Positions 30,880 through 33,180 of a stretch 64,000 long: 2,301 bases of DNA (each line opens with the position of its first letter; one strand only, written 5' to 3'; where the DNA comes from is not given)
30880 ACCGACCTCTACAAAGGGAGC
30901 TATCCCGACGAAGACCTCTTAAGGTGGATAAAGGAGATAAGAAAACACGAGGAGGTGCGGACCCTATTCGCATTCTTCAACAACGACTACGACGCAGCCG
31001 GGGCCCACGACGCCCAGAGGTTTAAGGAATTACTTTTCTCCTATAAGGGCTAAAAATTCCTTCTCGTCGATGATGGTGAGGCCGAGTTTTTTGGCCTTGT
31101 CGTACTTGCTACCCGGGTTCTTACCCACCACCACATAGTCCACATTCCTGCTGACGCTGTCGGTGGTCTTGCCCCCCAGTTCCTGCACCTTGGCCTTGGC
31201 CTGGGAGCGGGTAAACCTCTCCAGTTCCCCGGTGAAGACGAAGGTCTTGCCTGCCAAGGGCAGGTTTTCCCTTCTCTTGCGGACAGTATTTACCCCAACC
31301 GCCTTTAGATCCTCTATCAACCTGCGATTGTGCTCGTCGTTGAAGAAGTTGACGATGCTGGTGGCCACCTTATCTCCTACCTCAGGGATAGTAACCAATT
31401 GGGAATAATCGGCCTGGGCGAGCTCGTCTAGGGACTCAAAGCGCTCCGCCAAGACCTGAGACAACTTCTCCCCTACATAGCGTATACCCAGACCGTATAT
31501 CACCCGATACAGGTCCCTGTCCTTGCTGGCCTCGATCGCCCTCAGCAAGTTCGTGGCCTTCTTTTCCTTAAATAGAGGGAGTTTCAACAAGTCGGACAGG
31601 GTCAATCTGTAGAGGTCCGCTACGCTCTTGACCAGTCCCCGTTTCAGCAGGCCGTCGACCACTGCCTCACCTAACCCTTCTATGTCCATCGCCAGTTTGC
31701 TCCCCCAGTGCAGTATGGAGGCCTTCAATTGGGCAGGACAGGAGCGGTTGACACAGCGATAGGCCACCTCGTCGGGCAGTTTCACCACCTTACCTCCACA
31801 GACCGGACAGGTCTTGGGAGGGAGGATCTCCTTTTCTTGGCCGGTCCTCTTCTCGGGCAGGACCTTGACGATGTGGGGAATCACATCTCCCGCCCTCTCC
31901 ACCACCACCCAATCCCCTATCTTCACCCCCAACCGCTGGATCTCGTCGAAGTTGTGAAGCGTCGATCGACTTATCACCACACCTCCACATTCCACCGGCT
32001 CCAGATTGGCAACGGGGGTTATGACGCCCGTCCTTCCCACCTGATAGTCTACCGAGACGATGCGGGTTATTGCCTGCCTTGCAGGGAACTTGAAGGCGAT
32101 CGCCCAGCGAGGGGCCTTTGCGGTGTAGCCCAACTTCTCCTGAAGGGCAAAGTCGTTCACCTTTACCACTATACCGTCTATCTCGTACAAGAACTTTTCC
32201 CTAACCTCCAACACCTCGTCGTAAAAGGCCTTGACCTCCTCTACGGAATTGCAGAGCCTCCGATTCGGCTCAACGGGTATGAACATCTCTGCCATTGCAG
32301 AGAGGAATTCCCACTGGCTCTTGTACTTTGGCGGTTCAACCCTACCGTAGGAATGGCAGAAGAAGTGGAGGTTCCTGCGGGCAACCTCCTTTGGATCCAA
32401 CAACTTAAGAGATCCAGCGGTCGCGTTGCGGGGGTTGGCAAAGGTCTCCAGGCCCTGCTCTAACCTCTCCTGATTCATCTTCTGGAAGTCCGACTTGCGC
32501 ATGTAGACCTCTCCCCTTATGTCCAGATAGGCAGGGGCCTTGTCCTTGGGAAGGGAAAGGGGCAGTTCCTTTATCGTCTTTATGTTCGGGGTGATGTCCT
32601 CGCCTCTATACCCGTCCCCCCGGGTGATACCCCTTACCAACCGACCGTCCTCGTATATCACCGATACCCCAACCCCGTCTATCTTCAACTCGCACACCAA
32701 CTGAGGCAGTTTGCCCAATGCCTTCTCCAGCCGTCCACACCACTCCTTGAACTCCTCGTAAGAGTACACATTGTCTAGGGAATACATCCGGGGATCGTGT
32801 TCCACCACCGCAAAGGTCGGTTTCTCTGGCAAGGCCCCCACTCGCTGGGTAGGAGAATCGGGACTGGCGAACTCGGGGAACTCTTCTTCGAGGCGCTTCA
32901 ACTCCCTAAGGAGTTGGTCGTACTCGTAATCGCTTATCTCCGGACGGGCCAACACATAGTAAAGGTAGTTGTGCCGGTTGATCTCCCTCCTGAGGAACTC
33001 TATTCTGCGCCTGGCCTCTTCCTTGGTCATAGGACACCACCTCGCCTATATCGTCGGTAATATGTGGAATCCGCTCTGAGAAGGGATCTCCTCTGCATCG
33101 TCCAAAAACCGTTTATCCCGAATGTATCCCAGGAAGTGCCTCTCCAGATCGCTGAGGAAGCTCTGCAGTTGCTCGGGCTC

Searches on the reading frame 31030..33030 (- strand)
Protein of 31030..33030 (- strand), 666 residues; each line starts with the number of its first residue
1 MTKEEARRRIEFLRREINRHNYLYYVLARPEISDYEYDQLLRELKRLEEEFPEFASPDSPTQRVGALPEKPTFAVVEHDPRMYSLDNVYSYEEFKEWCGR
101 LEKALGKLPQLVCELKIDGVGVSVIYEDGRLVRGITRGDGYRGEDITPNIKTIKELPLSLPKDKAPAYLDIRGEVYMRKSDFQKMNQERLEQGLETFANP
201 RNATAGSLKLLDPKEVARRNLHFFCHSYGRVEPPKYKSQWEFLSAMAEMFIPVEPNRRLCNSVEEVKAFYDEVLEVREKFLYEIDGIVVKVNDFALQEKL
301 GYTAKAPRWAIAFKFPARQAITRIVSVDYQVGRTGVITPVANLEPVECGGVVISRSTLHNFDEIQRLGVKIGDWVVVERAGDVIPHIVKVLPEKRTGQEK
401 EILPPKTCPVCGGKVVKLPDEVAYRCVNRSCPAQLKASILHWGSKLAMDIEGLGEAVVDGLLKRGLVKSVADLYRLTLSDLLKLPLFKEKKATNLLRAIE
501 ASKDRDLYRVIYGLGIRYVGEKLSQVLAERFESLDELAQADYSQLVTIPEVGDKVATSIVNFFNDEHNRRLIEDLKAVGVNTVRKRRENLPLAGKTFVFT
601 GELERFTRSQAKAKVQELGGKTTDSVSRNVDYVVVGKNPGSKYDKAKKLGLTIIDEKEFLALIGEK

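Call 48: search_protein_families(library=pfam, proteins=[window:31030-33030:-], max_evalue=0.00001)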
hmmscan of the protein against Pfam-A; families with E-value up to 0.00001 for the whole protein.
window:31030-33030:- (666 aa): 8 families
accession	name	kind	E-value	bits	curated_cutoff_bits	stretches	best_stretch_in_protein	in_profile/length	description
PF01653.23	DNA_ligase_aden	-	2.4e-93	312.7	27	1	72-318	3-253/253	NAD-dependent DNA ligase adenylation domain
PF03120.22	DNA_ligase_OB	-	3.1e-33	113.9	32.9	1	322-399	2-79/79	NAD-dependent DNA ligase OB-fold domain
PF12826.13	HHH_2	-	1.7e-24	86.2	27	1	509-572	1-64/64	Helix-hairpin-helix motif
PF00533.33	BRCT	-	2.8e-17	63.1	21.3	1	590-663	4-78/78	BRCA1 C Terminus (BRCT) domain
PF14520.12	HHH_5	-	1.6e-14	54.6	27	1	515-564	6-56/57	Helix-hairpin-helix domain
PF03119.21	DNA_ligase_ZBD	-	1.3e-11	44.6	25.8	1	407-433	1-27/27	NAD-dependent DNA ligase C4 zinc finger domain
PF22745.1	Nlig-Ia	-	1.2e-09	39.1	27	1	8-55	4-51/92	DNA ligase-like, N-terminal NAD+-binding domain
PF12738.14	PTCB-BRCT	-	1.1e-06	29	22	1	608-654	13-59/63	twin BRCT domain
